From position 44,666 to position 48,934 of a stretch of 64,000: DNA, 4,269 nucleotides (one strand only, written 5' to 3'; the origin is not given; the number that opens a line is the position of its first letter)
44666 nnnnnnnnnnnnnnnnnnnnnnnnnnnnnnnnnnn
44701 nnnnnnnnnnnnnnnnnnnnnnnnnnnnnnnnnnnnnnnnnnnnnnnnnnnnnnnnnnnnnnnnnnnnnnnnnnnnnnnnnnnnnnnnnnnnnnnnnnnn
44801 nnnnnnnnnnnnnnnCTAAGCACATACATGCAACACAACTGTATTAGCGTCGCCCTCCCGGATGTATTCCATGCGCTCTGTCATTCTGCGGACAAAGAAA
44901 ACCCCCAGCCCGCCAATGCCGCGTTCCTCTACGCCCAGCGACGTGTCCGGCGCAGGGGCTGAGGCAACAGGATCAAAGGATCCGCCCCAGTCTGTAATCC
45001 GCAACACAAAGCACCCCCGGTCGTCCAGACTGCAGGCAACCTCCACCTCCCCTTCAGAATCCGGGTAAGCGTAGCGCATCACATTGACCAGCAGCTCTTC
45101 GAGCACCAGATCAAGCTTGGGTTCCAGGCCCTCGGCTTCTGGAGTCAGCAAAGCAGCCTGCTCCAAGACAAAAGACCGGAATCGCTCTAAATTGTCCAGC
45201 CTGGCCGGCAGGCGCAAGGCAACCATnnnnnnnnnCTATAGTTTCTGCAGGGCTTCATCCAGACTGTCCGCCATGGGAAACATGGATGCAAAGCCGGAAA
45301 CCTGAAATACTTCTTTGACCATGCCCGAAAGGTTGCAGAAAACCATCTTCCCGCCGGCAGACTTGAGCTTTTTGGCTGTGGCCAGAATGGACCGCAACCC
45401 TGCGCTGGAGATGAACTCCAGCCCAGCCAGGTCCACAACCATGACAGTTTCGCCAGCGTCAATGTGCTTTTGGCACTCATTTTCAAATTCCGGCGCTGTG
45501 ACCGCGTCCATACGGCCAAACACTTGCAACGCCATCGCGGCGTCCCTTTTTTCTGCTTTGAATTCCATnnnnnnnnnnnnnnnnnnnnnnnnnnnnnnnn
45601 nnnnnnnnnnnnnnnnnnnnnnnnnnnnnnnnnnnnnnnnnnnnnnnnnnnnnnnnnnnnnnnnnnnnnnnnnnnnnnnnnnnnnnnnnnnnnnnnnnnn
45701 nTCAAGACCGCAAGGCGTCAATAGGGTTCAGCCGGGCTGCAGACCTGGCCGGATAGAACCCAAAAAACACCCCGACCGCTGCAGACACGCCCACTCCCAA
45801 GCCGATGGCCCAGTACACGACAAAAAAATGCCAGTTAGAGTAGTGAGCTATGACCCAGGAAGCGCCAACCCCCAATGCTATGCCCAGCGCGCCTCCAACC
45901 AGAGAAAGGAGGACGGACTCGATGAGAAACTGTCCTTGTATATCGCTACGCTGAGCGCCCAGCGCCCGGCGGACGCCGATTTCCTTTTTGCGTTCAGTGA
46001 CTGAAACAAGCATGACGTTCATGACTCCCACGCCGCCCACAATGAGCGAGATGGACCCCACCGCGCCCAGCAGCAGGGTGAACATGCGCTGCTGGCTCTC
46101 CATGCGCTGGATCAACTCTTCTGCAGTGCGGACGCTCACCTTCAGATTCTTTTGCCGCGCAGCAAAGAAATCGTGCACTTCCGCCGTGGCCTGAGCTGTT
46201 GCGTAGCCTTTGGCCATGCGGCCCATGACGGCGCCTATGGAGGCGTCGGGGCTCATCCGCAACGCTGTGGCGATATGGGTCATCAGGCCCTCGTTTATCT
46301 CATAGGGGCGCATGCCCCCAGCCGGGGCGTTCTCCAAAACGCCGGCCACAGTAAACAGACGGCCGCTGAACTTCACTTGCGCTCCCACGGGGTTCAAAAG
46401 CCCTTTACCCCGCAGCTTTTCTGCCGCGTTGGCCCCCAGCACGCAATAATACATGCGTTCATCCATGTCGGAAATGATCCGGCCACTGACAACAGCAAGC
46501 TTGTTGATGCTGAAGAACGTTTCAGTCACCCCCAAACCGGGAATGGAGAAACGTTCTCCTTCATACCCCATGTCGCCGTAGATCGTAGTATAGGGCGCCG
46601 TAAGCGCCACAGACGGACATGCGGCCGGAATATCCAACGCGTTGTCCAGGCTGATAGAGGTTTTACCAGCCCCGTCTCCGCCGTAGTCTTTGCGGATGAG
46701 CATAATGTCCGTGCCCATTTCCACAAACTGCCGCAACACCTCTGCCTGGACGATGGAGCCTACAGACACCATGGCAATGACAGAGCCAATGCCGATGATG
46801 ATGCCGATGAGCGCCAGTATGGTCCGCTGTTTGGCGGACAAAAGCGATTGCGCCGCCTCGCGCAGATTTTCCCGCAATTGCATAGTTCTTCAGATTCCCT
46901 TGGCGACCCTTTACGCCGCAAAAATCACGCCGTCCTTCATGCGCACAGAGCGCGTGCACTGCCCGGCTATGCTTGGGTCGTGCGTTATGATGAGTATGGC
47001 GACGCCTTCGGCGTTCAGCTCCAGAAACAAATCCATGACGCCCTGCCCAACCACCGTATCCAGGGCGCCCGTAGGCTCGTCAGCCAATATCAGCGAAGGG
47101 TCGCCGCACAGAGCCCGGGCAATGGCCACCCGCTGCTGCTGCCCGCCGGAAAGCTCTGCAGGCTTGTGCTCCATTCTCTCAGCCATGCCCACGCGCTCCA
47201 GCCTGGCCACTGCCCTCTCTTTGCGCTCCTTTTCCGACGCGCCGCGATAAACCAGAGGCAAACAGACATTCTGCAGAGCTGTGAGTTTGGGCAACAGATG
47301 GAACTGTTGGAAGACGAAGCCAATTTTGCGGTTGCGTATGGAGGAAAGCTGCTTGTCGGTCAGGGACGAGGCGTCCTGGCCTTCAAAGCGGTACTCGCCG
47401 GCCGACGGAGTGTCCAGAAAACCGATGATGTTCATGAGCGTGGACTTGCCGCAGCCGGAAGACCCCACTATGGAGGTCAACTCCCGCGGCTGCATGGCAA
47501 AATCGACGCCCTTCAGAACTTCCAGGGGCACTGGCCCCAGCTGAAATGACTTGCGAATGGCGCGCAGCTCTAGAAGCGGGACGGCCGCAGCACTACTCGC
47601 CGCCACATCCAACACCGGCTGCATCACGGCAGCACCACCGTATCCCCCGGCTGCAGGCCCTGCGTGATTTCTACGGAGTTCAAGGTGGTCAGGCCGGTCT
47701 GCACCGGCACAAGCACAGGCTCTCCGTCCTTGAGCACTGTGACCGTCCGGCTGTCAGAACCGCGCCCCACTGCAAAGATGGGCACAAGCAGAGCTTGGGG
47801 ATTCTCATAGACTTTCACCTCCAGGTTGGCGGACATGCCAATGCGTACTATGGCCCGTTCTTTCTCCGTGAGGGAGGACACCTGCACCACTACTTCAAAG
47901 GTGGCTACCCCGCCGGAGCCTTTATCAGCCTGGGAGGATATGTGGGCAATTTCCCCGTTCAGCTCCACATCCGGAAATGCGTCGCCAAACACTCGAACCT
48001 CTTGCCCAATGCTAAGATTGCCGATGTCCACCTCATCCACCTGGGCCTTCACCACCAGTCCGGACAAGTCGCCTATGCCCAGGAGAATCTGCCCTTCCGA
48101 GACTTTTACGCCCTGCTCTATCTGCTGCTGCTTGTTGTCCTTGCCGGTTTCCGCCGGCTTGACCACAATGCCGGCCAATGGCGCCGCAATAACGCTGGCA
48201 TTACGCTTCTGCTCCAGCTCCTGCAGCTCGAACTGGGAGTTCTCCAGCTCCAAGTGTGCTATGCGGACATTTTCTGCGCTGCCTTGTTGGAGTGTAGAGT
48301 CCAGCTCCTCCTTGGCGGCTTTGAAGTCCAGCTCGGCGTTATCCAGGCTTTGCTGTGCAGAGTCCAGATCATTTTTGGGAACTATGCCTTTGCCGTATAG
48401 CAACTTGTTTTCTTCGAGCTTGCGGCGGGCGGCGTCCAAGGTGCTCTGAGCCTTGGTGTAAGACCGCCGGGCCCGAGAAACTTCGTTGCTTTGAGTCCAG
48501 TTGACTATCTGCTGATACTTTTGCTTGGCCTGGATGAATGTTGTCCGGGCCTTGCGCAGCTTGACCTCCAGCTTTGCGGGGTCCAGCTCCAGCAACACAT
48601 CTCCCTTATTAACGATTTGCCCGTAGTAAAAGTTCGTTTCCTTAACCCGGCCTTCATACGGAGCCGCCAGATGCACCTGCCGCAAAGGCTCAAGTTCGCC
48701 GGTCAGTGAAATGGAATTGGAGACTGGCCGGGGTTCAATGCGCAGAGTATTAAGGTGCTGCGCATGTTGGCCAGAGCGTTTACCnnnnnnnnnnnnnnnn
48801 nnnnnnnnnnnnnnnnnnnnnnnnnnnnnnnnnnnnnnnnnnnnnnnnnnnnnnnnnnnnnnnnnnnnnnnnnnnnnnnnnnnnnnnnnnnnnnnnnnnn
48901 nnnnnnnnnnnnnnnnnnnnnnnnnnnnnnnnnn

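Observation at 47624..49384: Membrane-fusion (HlyD) adaptor carrying a cytoplasmic PAS sensor domain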

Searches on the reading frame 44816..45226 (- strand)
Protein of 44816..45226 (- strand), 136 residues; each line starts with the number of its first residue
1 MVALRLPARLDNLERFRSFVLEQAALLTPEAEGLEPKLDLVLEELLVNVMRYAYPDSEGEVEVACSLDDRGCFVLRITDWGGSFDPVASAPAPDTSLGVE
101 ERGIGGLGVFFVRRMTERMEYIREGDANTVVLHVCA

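Call 3: search_protein_families(library=pfam, proteins=[window:44816-45226:-], max_evalue=0.01)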
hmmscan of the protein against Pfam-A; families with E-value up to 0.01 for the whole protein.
window:44816-45226:- (136 aa): 2 families
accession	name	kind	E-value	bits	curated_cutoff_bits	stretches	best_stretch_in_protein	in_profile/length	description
PF13581.12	HATPase_c_2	-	4.3e-21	75.7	27.4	1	6-132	1-125/127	Histidine kinase-like ATPase domain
PF02518.31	HATPase_c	-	6e-06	27.1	26.4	1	35-120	3-88/111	Histidine kinase-, DNA gyrase B-, and HSP90-like ATPase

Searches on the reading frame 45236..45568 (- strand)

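Call 3: search_protein_families(library=pfam, proteins=[window:45236-45568:-], max_evalue=0.01)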
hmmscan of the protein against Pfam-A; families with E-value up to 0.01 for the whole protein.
window:45236-45568:- (110 aa): 2 families
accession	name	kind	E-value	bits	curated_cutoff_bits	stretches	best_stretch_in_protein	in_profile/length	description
PF01740.26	STAS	-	2.3e-22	79.2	22.6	1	4-106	3-106/106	STAS domain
PF13466.11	STAS_2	-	7.8e-14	52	29.2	1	15-93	2-79/80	STAS domain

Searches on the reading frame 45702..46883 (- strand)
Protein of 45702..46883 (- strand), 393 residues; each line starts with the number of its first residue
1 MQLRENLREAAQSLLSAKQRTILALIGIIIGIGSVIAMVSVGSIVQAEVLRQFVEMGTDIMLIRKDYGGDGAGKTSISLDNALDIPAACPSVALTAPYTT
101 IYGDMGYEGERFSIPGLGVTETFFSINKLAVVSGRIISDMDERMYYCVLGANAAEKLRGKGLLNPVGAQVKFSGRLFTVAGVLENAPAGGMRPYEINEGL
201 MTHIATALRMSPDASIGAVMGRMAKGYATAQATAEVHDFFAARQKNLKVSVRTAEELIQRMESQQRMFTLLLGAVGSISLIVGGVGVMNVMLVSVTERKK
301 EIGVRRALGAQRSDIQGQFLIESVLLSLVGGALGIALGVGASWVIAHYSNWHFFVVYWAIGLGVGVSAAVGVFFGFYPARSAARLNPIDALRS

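Call 3: search_protein_families(library=pfam, proteins=[window:45702-46883:-], max_evalue=0.01)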
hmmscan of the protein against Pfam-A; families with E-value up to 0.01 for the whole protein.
window:45702-46883:- (393 aa): 2 families
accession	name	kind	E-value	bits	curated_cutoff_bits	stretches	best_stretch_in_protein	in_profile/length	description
PF12704.14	MacB_PCD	-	2.6e-31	110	27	1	21-237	1-205/207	MacB-like periplasmic core domain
PF02687.27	FtsX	-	7e-24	84.6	25.5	1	275-387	3-120/120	FtsX-like permease C-terminal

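Call 4: search_protein_families(library=ncbifam, proteins=[window:45702-46883:-], max_evalue=0.01)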
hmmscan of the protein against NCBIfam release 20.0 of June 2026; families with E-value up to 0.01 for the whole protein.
window:45702-46883:- (393 aa): 8 families
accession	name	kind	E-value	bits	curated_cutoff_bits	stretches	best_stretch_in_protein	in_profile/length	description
NF007826.0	PRK10535.1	equivalog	5.6e-58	196.7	966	1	3-391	254-645/648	macrolide ABC transporter ATP-binding protein/permease MacB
TIGR03434.1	ADOP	subfamily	2.9e-39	134.8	622.3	1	3-392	1-400/803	ADOP family duplicated permease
TIGR02212.1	lolCE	equivalog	6e-08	32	362.45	1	255-392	256-409/411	lipoprotein-releasing ABC transporter permease subunit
NF038346.1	FtsX_actino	exception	1.2e-07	31.4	250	1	251-347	162-258/308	permease-like cell division protein FtsX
TIGR00439.2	FtsX_Gneg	equivalog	1.1e-05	24.8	255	1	250-346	148-244/292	permease-like cell division protein FtsX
NF038347.1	FtsX_Gpos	exception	2e-05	24.1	225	1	250-337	149-236/296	permease-like cell division protein FtsX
NF008357.0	PRK11146.1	exception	0.0018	17.2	439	1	281-344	278-344/414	lipoprotein-releasing ABC transporter permease subunit LolE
NF041854.1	ABC_perm_YbbP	equivalog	0.0036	15.3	999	0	166-335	140-311/806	putative ABC transporter permease subunit YbbP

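Call 55: search_solved_structures(query=window:45702-46883:-, max_evalue=0.001)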
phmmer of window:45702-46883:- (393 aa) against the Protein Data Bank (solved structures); distinct sequences matched with E-value up to 0.001: 6.
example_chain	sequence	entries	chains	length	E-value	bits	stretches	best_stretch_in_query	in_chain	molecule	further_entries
5gko_A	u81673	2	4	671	4.2e-51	177.5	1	4-391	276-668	Macrolide export ATP-binding/permease protein MacB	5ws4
5lil_A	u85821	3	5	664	5.4e-47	163.9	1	2-391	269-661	Macrolide export ATP-binding/permease protein MacB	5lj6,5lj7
5nik_J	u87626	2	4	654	4.1e-45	157.7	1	5-391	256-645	Macrolide export ATP-binding/permease protein MacB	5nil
5xu1_M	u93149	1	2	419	6e-34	121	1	118-392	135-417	ABC transporter permeae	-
9o9x_C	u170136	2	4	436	5.3e-12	48.8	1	267-392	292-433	ABC transporter permease YtrF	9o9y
3ftj_A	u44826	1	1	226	0.00026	23.6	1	91-223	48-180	Macrolide export ATP-binding/permease protein macB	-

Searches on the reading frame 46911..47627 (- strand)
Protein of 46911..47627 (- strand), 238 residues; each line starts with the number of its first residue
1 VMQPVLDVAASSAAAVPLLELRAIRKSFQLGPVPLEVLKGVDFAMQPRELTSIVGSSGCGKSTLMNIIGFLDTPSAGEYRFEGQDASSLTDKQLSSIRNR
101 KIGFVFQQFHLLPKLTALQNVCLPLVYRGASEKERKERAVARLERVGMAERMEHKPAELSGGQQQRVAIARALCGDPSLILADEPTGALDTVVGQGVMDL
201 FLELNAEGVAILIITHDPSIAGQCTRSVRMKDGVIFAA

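Call 3: search_protein_families(library=pfam, proteins=[window:46911-47627:-], max_evalue=0.01)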
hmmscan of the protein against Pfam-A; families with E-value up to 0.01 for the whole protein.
window:46911-47627:- (238 aa): 6 families
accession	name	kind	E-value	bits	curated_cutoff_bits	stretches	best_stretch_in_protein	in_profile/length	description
PF00005.33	ABC_tran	-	9.5e-34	117.4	25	1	38-186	1-136/137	ABC transporter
PF13304.12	AAA_21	-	1.1e-05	26.2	27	0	50-72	1-26/304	AAA domain, putative AbiEii toxin, Type IV TA system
PF02463.25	SMC_N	-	1.2e-05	25.3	40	1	48-230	24-211/220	RecF/RecN/SMC N terminal domain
PF13555.12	AAA_29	-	0.00043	20.4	27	1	39-69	13-43/61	P-loop containing region of AAA domain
PF13476.12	AAA_23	-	0.004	18.2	27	1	41-70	15-41/201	AAA domain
PF03193.22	RsgA_GTPase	-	0.0071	16.6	30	0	49-68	107-126/174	RsgA GTPase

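Call 4: search_protein_families(library=ncbifam, proteins=[window:46911-47627:-], max_evalue=0.01)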
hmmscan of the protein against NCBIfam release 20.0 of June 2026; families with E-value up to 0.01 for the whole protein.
window:46911-47627:- (238 aa): 191 families (the best 25 are shown)
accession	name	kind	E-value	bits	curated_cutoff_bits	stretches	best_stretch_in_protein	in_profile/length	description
NF007826.0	PRK10535.1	equivalog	2.2e-75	254.2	966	1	17-236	3-222/648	macrolide ABC transporter ATP-binding protein/permease MacB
TIGR02211.1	LolD_lipo_ex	equivalog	3.1e-70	236.1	307.75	1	18-236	1-220/221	lipoprotein-releasing ABC transporter ATP-binding protein LolD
NF008639.0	PRK11629.1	equivalog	2.7e-66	223.3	360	1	17-235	5-224/234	lipoprotein-releasing ABC transporter ATP-binding protein LolD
NF007879.0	PRK10584.1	equivalog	2.8e-62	210.4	336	1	18-234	6-223/228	putative ABC transporter ATP-binding protein YbbA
NF038007.1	ABC_ATP_DarD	equivalog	1.7e-60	204.2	375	1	19-234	2-217/218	darobactin export ABC transporter ATP-binding protein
TIGR03608.1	L_ocin_972_ABC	subfamily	1.2e-59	201.2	254.85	1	36-229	12-205/206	putative bacteriocin export ABC transporter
TIGR02673.1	FtsE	equivalog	2.6e-59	200.5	264.85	1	20-232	3-212/214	cell division ATP-binding protein FtsE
TIGR02982.1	heterocyst_DevA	subfamily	2.4e-56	190.8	295.8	1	19-235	2-219/220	ABC exporter ATP-binding subunit, DevA family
NF007027.0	PRK09493.1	equivalog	1.5e-49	168.6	379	1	19-233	2-212/240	glutamine ABC transporter ATP-binding protein GlnQ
TIGR02315.1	ABC_phnC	equivalog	1.8e-48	165.1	266.1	1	20-236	3-225/243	phosphonate ABC transporter ATP-binding protein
TIGR01186.1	proV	subfamily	5.1e-47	160.7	326.6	1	39-235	10-208/363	betaine/proline/choline family ABC transporter ATP-binding protein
TIGR02314.1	ABC_MetN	equivalog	5e-45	154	499.7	1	19-224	2-207/343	methionine ABC transporter ATP-binding protein MetN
TIGR03265.1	PhnT2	equivalog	1.3e-43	149.7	457.7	1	18-221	4-198/353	putative 2-aminoethylphosphonate ABC transporter ATP-binding protein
NF008428.0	PRK11264.1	equivalog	8.6e-43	146.4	406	1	36-235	17-222/250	L-cystine ABC transporter ATP-binding protein TcyN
NF040933.2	ABC_arch_GlcV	equivalog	1.6e-41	142.4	450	1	21-219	5-203/357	glucose ABC transporter ATP-binding protein GlcV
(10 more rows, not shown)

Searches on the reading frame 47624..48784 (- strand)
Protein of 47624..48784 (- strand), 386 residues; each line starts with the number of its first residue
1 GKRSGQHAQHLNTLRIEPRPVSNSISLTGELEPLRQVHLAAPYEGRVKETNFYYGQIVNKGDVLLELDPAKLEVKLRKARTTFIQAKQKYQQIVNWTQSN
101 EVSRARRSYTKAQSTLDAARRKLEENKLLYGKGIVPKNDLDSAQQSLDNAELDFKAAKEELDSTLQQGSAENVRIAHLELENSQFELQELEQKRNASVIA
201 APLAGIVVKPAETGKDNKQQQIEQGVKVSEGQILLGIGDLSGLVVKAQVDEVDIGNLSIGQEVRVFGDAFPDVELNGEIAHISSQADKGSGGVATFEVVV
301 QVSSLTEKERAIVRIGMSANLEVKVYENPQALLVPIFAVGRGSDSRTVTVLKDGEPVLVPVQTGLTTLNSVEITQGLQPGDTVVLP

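Call 54: search_solved_structures(query=window:47624-48784:-, max_evalue=0.001)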
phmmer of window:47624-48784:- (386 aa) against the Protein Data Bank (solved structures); distinct sequences matched with E-value up to 0.001: 12.
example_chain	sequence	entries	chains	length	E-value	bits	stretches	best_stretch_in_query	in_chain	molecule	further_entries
9qgy_G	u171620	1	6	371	2.4e-17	66.4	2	158-385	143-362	Macrolide export protein MacA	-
3fpp_A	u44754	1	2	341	6.1e-17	65.1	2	158-385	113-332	Macrolide-specific efflux protein macA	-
5nik_D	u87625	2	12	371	7.7e-17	64.7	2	157-385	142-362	Macrolide export protein MacA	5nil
4dk1_A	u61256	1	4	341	3.3e-13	52.8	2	20-127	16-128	Putative MacA, Multidrug resistance protein mexA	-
4dk0_A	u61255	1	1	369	1.8e-10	43.8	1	20-385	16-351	Putative MacA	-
9j3d_D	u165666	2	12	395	2.3e-10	43.4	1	6-88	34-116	RND efflux system, MexC-like protein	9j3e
8zal_A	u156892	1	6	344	3.9e-09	39.4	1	42-290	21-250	Multidrug export protein EmrA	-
8zar_A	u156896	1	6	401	6.3e-09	38.7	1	42-290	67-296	Multidrug export protein EmrA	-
3lnn_A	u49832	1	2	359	1.2e-07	34.5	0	30-121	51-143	Membrane fusion protein (MFP) heavy metal cation efflux ZneB (CzcB-like)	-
8dck_C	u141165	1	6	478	1.5e-06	30.9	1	132-324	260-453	Membrane fusion protein (MFP) family protein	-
20yy_D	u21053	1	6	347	8.1e-05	25.2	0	189-384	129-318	Multidrug efflux RND transporter periplasmic adaptor subunit MexJ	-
5xu0_A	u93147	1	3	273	0.00012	24.6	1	230-293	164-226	Membrane-fusion protein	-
